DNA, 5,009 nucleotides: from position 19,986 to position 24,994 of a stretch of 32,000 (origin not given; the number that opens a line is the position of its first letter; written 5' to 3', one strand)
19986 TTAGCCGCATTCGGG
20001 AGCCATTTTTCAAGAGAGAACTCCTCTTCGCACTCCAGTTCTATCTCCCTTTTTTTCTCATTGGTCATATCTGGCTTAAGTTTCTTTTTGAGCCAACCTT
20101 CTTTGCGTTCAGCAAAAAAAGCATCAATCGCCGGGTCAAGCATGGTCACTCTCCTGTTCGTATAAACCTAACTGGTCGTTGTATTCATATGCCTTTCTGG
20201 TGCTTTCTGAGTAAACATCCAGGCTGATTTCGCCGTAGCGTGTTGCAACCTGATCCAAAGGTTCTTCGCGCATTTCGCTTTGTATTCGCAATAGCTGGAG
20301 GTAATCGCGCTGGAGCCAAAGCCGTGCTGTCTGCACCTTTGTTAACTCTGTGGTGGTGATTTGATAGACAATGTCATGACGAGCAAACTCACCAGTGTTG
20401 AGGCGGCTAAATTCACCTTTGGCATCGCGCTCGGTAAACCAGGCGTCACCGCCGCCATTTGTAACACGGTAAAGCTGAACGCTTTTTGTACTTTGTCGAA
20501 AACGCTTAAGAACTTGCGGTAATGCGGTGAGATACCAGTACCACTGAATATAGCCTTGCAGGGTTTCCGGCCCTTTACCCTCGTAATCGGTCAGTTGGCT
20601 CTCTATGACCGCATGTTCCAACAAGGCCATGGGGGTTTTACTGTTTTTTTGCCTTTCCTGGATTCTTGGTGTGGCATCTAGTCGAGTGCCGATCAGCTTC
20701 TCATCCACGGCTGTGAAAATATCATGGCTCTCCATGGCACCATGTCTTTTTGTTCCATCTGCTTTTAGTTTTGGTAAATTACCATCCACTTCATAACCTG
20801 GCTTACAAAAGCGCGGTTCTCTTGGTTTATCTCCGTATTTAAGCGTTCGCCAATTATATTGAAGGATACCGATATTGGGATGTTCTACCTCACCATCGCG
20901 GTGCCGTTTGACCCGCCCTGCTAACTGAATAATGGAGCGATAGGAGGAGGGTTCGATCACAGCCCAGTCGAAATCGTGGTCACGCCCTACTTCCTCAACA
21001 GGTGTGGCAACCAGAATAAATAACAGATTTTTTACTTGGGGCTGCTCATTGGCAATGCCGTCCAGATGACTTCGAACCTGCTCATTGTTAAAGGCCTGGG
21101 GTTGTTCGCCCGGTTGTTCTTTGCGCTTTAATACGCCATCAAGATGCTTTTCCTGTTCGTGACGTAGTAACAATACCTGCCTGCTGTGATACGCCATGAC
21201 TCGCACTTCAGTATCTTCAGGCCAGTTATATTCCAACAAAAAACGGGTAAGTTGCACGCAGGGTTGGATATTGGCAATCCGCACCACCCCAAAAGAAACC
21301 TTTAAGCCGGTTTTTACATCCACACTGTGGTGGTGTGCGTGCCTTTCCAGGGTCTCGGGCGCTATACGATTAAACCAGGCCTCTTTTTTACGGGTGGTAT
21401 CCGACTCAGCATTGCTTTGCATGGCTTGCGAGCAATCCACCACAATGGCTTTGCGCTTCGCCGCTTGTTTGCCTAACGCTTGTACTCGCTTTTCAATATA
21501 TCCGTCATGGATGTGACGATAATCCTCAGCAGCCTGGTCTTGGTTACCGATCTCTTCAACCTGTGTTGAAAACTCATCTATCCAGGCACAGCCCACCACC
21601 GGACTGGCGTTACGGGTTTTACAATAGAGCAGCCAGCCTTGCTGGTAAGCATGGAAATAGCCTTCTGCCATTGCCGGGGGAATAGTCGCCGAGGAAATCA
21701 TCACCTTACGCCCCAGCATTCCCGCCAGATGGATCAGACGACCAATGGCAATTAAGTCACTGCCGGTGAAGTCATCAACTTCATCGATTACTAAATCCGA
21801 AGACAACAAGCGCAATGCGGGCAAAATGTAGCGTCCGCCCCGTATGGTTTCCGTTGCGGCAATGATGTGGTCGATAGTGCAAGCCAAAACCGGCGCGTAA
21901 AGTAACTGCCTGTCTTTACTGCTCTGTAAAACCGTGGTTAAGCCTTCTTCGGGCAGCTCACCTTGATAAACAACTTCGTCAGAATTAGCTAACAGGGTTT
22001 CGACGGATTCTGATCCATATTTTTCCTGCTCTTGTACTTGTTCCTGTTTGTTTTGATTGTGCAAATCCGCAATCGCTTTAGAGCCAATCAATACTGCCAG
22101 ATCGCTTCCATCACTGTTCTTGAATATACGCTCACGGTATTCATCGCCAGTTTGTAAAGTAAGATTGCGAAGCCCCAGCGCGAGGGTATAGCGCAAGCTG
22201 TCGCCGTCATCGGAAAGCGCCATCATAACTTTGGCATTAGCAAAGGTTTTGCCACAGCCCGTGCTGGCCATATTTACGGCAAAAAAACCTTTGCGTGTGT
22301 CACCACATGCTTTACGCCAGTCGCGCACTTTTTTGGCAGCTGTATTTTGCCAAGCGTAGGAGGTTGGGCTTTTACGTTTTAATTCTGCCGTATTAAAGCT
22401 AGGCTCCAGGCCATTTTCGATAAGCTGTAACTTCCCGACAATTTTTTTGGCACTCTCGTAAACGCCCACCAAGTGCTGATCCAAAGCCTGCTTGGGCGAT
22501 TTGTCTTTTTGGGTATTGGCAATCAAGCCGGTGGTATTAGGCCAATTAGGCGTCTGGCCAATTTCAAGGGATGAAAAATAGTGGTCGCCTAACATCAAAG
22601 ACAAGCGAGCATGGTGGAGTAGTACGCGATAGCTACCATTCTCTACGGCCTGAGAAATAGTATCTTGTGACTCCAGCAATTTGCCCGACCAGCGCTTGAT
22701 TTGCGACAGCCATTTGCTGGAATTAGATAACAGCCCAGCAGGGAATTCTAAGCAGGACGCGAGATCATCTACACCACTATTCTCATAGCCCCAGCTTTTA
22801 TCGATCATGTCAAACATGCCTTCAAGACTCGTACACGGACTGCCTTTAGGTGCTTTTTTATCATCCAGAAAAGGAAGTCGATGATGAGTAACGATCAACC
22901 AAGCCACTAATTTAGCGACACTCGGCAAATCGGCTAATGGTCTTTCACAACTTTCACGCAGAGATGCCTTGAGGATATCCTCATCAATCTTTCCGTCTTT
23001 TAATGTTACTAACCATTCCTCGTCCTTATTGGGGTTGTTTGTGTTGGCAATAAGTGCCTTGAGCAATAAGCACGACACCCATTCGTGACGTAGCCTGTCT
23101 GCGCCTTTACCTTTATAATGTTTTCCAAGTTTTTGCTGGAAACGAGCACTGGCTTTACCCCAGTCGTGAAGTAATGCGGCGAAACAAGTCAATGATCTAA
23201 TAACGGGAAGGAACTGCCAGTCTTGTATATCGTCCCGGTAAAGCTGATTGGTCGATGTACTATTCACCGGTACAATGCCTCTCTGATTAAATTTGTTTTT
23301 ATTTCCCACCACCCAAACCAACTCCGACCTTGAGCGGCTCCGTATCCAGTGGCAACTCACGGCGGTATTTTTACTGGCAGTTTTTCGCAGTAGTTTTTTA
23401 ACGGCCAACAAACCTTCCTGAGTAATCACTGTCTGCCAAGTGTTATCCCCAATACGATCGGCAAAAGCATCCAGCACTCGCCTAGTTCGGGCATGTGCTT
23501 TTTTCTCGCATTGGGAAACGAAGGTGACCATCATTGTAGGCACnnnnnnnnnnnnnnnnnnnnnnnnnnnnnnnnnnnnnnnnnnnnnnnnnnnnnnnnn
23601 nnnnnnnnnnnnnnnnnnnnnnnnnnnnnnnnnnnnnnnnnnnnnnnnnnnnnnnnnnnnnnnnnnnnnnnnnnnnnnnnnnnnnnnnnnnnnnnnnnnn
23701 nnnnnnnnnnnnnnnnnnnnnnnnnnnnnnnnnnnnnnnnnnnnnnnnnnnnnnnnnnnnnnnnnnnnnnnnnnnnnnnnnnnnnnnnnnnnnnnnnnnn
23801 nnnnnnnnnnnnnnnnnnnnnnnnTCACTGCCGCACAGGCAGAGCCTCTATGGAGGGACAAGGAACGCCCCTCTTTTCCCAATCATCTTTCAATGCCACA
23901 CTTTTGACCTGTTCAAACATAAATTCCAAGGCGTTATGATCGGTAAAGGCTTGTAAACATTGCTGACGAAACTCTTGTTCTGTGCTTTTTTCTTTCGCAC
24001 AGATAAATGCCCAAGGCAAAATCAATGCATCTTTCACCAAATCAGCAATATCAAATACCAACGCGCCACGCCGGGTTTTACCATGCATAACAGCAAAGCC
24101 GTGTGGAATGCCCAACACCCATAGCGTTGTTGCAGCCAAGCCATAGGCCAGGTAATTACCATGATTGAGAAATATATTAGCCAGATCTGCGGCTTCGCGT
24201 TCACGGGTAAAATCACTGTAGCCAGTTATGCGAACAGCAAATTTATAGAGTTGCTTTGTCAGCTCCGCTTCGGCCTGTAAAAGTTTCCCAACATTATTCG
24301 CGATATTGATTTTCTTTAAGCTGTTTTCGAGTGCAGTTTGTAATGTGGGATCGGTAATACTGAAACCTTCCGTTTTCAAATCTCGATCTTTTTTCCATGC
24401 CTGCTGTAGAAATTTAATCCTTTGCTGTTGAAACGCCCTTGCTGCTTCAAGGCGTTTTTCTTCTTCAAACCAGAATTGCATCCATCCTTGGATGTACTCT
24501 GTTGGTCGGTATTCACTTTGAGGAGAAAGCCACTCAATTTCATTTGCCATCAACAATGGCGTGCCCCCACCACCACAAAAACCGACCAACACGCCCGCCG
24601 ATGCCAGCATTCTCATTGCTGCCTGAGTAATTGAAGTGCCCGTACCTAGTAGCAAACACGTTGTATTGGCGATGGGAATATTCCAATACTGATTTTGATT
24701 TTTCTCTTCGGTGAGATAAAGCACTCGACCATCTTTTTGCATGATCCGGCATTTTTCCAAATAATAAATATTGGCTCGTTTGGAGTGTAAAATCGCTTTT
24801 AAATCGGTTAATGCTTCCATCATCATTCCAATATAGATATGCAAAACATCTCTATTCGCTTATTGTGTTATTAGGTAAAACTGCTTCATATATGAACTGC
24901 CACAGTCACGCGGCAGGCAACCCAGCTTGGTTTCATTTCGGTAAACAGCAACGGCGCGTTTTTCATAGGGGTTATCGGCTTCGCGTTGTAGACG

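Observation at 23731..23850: Mini-CRISPR between cas1 and cas2-3 whose 20-nt pseudo-spacer has a CC-PAM, seed-proximal match 70 bp away: candidate CreR/CreA-like crRNA-guided autoregulator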

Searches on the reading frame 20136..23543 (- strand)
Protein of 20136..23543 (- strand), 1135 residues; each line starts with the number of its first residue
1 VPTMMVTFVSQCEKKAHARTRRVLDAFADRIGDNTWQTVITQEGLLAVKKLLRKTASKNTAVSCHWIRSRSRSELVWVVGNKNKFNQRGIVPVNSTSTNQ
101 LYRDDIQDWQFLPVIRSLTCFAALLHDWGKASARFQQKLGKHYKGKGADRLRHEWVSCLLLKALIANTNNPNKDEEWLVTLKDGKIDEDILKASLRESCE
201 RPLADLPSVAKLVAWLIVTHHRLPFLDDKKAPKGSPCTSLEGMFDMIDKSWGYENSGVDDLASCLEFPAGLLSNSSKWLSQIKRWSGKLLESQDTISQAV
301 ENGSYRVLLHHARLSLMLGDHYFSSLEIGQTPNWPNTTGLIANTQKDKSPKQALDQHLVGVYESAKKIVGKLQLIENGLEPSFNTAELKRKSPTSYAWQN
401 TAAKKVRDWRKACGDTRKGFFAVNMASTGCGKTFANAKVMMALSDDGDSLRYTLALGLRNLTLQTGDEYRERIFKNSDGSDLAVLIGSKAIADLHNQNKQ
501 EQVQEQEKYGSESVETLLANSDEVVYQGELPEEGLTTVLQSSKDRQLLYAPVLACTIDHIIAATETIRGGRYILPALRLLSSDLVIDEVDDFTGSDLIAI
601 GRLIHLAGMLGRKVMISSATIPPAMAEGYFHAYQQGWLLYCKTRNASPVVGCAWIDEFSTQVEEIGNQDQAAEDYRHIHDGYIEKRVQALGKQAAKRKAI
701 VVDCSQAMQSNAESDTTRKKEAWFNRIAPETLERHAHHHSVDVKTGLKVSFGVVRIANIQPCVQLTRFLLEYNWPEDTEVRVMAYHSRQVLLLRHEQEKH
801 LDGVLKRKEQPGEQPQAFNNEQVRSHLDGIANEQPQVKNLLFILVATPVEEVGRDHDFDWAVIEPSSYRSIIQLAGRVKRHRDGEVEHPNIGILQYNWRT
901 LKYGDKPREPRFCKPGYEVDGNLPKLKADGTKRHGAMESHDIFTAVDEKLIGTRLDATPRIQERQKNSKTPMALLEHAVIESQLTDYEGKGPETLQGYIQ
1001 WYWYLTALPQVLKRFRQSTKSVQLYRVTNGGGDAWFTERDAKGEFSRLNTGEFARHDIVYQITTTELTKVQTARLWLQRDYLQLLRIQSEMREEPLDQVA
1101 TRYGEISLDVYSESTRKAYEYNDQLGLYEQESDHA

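Call 10: search_protein_families(library=pfam, proteins=[window:20136-23543:-])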
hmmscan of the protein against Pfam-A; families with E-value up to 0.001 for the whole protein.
window:20136-23543:- (1135 aa): 4 families
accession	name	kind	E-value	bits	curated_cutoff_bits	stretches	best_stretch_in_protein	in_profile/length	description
PF21384.2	Cas3_I-F_Cas2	-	1e-39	135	27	1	4-82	1-79/79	CRISPR-associated nuclease/helicase Cas3, I-F/YPEST, Cas2 domain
PF22590.2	Cas3-like_C_2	-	3.5e-25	88.7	27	1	750-882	3-105/106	CRISPR-associated nuclease/helicase Cas3, C-terminal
PF18019.7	Cas3_HD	-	2.1e-06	28.3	23.1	1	115-231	53-139/207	Cas3, HD domain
PF00270.35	DEAD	-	0.00028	21.1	26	0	422-491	17-85/167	DEAD/DEAH box helicase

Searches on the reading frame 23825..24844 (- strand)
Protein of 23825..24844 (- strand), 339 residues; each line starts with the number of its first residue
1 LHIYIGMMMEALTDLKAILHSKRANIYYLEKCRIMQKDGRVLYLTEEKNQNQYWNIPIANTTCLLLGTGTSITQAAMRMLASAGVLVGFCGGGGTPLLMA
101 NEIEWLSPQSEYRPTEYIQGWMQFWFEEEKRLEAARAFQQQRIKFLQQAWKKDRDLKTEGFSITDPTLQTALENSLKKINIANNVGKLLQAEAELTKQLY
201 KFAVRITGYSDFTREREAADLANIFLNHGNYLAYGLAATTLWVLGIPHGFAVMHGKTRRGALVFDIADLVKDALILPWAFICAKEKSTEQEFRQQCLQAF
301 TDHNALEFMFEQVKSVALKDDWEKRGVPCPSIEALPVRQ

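Call 10: search_protein_families(library=pfam, proteins=[window:23825-24844:-])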
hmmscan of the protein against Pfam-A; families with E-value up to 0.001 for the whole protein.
window:23825-24844:- (339 aa): 1 family
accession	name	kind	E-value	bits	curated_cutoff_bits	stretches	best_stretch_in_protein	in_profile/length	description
PF01867.21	Cas_Cas1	-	4.4e-15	56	22.3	1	30-295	5-263/283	CRISPR associated protein Cas1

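Call 19: find_related_loci(query=window:23825-24844:-, collection=genome_contigs, flank=3000)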
Query window:23825-24844:- (339 aa) in genome_contigs; peptide patterns used: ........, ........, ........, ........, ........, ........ (x = any residue, [..] = any of these).
600 stretches matched a pattern (row limit reached: there are more); 536 encode a relative of the query (tblastn E <= 1e-3); the best 80 are kept; 80 distinct loci.
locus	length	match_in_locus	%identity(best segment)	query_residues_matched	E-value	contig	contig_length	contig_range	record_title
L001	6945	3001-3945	84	9-323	0e+0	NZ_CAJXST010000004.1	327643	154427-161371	MAG: uncultured Porticoccus sp. isolate SRR3933385_bin.7_MetaBAT_v2.12.1_MAG, whole genome shotgun sequence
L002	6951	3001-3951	82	5-323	0e+0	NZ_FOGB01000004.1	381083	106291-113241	Amphritea atlantica strain DSM 18887, whole genome shotgun sequence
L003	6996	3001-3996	80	9-336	0e+0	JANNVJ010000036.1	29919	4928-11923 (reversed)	MAG: Haliea sp. isolate VAR_34_metabat_506 VAR_34_k141_1822714, whole genome shotgun sequence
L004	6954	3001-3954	81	9-326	2e-179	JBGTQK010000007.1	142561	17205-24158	MAG: Cellvibrionales bacterium isolate WDNA11_bin.11.orig NODE_57_length_142561_cov_2.393825, whole genome shotgun seque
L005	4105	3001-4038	75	6-337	0e+0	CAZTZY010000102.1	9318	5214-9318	MAG TPA_asm: uncultured Spongiibacteraceae bacterium isolate binchicken_co186_304 genome assembly, contig: NODE_10049_le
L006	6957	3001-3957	81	7-325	1e-179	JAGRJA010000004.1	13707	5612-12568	MAG: Pseudomonadales bacterium isolate HKST-UBA235 k127_19477, whole genome shotgun sequence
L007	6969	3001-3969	80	1-323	1e-179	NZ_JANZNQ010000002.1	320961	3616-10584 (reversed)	Zhongshania aquatica strain BJYM1 NODE_2_length_320961_cov_97.420847, whole genome shotgun sequence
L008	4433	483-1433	80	9-325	0e+0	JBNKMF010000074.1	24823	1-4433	MAG: Gammaproteobacteria bacterium isolate H1.bin.24.strict NODE_74_length_24823_cov_137.166047, whole genome shotgun se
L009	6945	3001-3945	80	9-323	1e-176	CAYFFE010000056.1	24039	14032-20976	MAG TPA_asm: uncultured Cellvibrionaceae bacterium isolate ERP003628_co2_167 genome assembly, contig: NODE_1542_length_2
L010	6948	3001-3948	80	9-324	1e-176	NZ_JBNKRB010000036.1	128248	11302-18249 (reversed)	MAG: Gynuella sp. isolate B2.bin.5.orig k141_483984, whole genome shotgun sequence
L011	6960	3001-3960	79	6-325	3e-175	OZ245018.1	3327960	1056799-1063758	MAG: Gammaproteobacteria bacterium isolate 946ad2bf-fb27-4ec7-8787-b9044ac20274 genome assembly, chromosome: 1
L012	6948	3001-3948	77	8-323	6e-175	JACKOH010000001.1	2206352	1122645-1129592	MAG: Pseudomonadales bacterium isolate HK-STAS-PROT-165 HK-STAS-PROT-165_1, whole genome shotgun sequence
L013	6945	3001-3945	80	9-323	5e-174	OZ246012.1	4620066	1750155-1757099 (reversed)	MAG: Gammaproteobacteria bacterium isolate cdc0f530-035d-4955-97c4-39c5ebdcd4ad genome assembly, chromosome: 1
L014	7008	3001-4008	75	8-339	1e-173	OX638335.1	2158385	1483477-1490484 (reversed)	MAG: uncultured Gammaproteobacteria bacterium isolate 6ddc5bf2-6eff-4202-ab2d-3bc5a555a517 genome assembly, chromosome:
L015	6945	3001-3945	77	13-327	2e-173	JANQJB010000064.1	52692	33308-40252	MAG: Marinagarivorans sp. isolate PL25a_bin.100 k99_2736162, whole genome shotgun sequence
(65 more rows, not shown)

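Call 29: find_encoding_contigs(protein=window:23825-24844:-, flank=3000, max_places=6)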
Protein window:23825-24844:- (339 aa): no gene with exactly this product is on record in the collection.

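Call 34: find_homologous_proteins(query=window:23825-24844:-, max_evalue=1e-100)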
Query window:23825-24844:- (339 aa): 7756 proteins with E <= 1e-100 among 8000 candidates; the best 120 are listed.
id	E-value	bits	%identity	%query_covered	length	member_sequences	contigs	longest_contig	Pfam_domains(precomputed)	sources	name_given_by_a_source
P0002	1.4e-222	756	100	98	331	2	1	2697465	PF01867.22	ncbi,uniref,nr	ncbi:CRISPR-associated protein Cas1 [Methylophaga frappieri]|uniref:CRISPR-associated endonuclease C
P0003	2.2e-187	640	86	93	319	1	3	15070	PF01867.22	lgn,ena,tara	tara:strand:- start:10330 stop:11289 length:960 start_codon:yes stop_codon:yes gene_type:complete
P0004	2.8e-187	640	86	93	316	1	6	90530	PF01867.22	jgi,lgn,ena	-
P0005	8.7e-187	638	88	93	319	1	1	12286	PF01867.22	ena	-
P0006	1.7e-186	637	87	94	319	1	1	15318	PF01867.22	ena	-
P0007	5.7e-186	635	87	93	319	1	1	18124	PF01867.22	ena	-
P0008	1.6e-185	634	87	93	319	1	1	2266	PF01867.22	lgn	-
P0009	3.2e-185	633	86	93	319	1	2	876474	PF01867.22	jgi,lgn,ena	-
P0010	5.9e-185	632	87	93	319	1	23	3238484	PF01867.22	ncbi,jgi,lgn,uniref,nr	ncbi:type I-F CRISPR-associated endonuclease Cas1f [Methylophaga nitratireducenticrescens]|uniref:CR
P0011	1.1e-184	631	87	93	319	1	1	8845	PF01867.22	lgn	-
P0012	2.4e-184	630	86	94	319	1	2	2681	PF01867.22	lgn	-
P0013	5.2e-184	629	86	93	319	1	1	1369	PF01867.22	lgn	-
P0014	5.4e-184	629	86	93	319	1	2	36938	PF01867.22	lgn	-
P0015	1.3e-183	628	84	93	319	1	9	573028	PF01867.22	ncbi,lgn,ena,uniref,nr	ncbi:type I-F CRISPR-associated endonuclease Cas1f [uncultured Porticoccus sp.]|uniref:type I-F CRIS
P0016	1.4e-183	627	86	93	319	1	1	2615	PF01867.22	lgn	-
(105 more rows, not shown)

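Call 56: find_encoding_contigs(protein=P0005, flank=1500, max_places=2)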
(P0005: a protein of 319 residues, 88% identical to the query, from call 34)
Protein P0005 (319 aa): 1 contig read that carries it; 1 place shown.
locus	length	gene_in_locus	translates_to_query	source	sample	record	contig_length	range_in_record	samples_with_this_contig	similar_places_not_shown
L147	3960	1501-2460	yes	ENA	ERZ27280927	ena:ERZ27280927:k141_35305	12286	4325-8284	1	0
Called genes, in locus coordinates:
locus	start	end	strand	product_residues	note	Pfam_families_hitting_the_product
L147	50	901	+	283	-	PF00691:OmpA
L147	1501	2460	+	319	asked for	PF01867:Cas_Cas1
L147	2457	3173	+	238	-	PF21384:Cas3_I-F_Cas2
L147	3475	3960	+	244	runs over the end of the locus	PF13276:HTH_21, PF00665:rve, PF13333:rve_2 (weak)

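Call 57: find_encoding_contigs(protein=P0006, flank=1500, max_places=2)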
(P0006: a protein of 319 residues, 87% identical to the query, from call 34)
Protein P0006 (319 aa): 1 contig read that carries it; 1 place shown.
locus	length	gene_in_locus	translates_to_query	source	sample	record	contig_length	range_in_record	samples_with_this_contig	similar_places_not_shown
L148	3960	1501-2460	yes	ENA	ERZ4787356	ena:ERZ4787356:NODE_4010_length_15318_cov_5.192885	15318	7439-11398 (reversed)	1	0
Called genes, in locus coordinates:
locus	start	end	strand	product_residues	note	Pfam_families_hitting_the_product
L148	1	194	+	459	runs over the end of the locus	PF00561:Abhydrolase_1, PF12146:Hydrolase_4 (faint), PF12697:Abhydrolase_6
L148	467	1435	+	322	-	PF13280:WYL, PF25583:WCX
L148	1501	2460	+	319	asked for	PF01867:Cas_Cas1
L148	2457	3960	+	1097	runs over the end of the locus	PF21384:Cas3_I-F_Cas2, PF22590:Cas3-like_C_2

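Call 58: find_encoding_contigs(protein=P0010, flank=1500, max_places=2)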
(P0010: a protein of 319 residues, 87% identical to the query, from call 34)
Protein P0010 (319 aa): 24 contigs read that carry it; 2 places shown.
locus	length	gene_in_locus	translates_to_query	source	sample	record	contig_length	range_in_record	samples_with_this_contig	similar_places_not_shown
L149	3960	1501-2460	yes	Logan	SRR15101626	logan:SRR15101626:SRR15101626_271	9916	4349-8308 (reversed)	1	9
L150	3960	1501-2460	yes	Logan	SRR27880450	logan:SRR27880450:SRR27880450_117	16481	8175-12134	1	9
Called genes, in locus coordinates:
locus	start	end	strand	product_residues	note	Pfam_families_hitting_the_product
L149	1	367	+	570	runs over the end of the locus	PF00481:PP2C (weak), PF13672:PP2C_2, PF07228:SpoIIE (weak), PF00069:Pkinase, PF01636:APH (faint), PF07714:PK_Tyr_Ser-Thr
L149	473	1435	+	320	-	PF13280:WYL, PF25583:WCX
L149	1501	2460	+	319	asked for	PF01867:Cas_Cas1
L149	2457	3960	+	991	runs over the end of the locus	PF21384:Cas3_I-F_Cas2, PF18019:Cas3_HD, PF00270:DEAD, PF04851:ResIII, PF22590:Cas3-like_C_2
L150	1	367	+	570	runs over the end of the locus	PF00481:PP2C (weak), PF13672:PP2C_2, PF07228:SpoIIE (weak), PF00069:Pkinase, PF01636:APH (faint), PF07714:PK_Tyr_Ser-Thr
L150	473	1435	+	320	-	PF13280:WYL, PF25583:WCX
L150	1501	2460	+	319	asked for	PF01867:Cas_Cas1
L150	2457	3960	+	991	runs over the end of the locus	PF21384:Cas3_I-F_Cas2, PF18019:Cas3_HD, PF00270:DEAD, PF04851:ResIII, PF22590:Cas3-like_C_2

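Call 59: find_encoding_contigs(protein=P0002, flank=1500, max_places=3)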
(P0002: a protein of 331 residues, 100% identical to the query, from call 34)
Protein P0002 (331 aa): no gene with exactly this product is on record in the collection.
